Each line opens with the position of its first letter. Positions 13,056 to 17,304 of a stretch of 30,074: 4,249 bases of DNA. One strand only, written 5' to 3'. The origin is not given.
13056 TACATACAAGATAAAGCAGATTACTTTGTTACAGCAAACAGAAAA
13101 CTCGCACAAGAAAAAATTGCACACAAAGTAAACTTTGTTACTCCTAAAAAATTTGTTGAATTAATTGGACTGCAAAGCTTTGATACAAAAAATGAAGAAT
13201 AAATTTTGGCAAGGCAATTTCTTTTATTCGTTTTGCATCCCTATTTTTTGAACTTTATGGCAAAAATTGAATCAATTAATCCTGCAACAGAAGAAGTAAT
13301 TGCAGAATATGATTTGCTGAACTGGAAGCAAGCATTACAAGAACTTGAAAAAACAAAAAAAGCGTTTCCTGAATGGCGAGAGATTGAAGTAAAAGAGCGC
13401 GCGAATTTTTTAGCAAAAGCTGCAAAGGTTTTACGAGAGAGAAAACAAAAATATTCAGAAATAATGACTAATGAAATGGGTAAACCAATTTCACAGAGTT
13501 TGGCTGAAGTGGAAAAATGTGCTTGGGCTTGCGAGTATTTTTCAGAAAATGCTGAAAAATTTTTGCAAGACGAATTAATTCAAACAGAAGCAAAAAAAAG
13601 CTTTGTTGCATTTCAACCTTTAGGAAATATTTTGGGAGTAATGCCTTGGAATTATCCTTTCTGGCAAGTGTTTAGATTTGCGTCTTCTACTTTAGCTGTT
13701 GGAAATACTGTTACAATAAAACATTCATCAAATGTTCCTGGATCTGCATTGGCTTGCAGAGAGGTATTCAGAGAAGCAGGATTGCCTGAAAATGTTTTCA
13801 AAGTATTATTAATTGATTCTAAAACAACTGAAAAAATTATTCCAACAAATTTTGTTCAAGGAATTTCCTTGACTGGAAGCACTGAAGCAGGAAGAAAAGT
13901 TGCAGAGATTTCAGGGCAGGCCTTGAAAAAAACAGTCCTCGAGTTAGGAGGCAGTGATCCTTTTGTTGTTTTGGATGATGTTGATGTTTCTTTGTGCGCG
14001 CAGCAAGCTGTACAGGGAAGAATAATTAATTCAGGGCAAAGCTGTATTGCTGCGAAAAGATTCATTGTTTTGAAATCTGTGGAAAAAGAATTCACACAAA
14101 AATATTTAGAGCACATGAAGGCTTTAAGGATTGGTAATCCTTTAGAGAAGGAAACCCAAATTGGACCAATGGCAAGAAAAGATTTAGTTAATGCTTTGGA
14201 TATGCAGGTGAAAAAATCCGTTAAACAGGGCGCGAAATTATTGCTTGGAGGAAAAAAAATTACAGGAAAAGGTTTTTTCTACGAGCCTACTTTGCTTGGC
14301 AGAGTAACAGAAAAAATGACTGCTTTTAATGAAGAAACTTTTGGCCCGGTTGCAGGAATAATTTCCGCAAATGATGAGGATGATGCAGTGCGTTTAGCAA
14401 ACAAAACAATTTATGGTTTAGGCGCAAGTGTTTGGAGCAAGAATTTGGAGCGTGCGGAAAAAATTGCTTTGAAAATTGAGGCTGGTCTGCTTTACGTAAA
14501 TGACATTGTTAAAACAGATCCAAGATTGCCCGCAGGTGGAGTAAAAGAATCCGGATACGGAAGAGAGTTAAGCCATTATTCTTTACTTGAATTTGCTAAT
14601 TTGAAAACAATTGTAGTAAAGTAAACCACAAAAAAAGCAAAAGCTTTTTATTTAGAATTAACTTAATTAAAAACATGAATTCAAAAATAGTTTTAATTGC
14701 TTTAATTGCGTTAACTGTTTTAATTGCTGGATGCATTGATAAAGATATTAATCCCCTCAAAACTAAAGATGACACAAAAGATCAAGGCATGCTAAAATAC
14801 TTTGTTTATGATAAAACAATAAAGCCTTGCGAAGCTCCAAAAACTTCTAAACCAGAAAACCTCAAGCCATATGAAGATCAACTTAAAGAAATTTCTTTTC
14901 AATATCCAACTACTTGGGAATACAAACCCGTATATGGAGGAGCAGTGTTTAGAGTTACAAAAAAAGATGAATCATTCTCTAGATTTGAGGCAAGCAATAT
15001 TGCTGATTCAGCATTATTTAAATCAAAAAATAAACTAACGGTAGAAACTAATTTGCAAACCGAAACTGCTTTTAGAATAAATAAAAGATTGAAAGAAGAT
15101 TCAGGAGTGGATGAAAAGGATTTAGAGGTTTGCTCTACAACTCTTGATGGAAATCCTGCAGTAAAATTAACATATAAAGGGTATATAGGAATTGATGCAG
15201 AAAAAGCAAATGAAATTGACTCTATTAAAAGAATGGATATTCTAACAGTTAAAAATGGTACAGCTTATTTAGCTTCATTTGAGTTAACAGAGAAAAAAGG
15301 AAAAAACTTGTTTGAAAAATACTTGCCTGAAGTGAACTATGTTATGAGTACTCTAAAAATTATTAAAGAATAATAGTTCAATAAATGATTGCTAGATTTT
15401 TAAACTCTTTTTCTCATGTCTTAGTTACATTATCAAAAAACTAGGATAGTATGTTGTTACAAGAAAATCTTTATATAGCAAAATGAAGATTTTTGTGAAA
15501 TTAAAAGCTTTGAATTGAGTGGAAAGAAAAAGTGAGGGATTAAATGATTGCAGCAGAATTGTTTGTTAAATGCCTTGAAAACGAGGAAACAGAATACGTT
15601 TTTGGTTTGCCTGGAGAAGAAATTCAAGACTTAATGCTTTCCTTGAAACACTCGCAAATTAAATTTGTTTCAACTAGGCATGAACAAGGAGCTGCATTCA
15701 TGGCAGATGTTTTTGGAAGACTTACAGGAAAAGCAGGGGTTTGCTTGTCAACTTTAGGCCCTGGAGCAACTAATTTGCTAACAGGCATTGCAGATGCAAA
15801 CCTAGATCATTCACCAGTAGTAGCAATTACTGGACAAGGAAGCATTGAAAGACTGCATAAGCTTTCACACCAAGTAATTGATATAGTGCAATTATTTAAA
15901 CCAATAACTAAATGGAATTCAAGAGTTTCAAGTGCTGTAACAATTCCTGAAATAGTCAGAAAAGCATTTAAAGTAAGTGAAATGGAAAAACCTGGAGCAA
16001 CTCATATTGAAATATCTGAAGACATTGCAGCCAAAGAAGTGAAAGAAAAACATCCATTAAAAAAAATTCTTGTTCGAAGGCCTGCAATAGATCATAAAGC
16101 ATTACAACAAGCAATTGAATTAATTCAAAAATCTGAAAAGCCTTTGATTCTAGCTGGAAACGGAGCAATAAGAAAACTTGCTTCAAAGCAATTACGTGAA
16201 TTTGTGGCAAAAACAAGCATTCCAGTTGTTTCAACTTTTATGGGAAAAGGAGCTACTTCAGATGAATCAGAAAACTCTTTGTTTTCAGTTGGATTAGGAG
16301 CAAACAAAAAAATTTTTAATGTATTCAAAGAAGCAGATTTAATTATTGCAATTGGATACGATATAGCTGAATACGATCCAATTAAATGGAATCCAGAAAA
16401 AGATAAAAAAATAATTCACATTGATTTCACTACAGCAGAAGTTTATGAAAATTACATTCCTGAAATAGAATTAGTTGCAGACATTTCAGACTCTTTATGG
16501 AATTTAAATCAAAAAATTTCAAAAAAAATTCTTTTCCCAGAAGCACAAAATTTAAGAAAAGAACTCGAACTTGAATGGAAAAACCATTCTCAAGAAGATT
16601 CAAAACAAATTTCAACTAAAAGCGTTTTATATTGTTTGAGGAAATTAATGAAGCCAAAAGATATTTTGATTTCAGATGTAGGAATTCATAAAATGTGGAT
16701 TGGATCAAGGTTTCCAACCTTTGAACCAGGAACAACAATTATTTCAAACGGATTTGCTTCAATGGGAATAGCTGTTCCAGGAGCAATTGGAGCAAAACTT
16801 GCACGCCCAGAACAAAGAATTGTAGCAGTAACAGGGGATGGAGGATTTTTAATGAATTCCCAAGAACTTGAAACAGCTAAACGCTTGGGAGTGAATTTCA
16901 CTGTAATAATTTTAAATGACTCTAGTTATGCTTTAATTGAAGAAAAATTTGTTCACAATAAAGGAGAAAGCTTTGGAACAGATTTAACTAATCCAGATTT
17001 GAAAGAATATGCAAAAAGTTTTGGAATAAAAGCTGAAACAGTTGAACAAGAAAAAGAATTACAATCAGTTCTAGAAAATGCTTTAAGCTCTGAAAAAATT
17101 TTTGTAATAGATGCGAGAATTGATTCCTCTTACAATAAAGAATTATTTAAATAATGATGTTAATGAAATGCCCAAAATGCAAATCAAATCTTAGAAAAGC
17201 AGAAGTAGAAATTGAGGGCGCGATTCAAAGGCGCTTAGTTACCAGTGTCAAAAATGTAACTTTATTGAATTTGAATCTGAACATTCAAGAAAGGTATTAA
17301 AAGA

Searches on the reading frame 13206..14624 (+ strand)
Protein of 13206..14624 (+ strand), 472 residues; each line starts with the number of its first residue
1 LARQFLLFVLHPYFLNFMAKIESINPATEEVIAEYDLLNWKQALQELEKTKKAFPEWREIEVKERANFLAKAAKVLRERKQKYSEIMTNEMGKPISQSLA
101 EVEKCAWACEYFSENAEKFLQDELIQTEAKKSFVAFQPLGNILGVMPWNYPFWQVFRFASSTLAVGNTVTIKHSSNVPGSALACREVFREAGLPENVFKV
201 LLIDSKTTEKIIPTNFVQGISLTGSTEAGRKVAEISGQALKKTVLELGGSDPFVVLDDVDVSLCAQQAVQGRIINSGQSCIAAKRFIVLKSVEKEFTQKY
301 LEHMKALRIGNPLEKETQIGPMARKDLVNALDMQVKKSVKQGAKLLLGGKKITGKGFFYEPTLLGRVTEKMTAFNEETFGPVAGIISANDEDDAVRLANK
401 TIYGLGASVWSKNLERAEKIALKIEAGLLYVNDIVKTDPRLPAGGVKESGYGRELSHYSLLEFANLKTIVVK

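Call 57: search_protein_families(library=pfam, proteins=[window:13206-14624:+], max_evalue=0.001)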
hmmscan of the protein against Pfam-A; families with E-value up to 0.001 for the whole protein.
window:13206-14624:+ (472 aa): 2 families
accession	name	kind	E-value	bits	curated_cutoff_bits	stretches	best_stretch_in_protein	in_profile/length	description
PF00171.27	Aldedh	-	2e-138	462.2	23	1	20-469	8-461/461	Aldehyde dehydrogenase family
PF05893.19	LuxC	-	2.5e-05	23.8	21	1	114-348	57-294/401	Acyl-CoA reductase (LuxC)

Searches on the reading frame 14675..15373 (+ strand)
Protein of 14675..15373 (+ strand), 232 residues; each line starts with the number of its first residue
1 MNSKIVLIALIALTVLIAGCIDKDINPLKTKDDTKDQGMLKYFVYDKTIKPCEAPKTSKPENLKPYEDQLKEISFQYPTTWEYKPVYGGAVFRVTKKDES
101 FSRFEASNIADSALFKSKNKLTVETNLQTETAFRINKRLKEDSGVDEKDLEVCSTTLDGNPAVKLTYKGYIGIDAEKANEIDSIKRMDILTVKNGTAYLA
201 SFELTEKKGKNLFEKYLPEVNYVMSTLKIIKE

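Call 57: search_protein_families(library=pfam, proteins=[window:14675-15373:+], max_evalue=0.001)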
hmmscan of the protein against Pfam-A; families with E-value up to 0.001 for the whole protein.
window:14675-15373:+ (232 aa): 1 family
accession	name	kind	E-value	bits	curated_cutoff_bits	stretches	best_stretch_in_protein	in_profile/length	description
PF18933.6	PsbP_2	-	8.5e-05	23.1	27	1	56-208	37-169/184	PsbP-like protein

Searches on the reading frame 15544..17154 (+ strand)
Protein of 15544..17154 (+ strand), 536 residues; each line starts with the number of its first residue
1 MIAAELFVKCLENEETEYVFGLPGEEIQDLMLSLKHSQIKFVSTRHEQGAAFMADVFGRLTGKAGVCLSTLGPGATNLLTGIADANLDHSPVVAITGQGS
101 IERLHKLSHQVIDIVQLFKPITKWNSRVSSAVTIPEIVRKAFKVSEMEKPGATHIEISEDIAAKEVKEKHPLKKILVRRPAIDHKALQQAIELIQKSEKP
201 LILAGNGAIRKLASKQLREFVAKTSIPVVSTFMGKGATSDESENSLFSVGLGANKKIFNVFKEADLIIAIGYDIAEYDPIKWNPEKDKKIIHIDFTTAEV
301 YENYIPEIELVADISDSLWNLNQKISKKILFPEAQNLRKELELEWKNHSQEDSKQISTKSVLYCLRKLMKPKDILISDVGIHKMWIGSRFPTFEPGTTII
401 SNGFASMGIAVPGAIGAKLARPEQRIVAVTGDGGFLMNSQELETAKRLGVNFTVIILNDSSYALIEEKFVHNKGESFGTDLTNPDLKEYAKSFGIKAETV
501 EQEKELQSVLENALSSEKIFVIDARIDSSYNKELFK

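Call 57: search_protein_families(library=pfam, proteins=[window:15544-17154:+], max_evalue=0.001)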
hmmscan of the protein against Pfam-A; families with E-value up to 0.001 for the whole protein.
window:15544-17154:+ (536 aa): 3 families
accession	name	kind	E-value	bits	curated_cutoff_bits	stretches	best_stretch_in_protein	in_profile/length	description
PF02775.26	TPP_enzyme_C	-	5.4e-40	137.1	21.9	1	378-523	1-150/151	Thiamine pyrophosphate enzyme, C-terminal TPP binding domain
PF02776.23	TPP_enzyme_N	-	1.5e-35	122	26.8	1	3-116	3-118/119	Thiamine pyrophosphate enzyme, N-terminal TPP binding domain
PF00205.28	TPP_enzyme_M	-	2.5e-34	118.4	30.4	1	187-321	1-137/137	Thiamine pyrophosphate enzyme, central domain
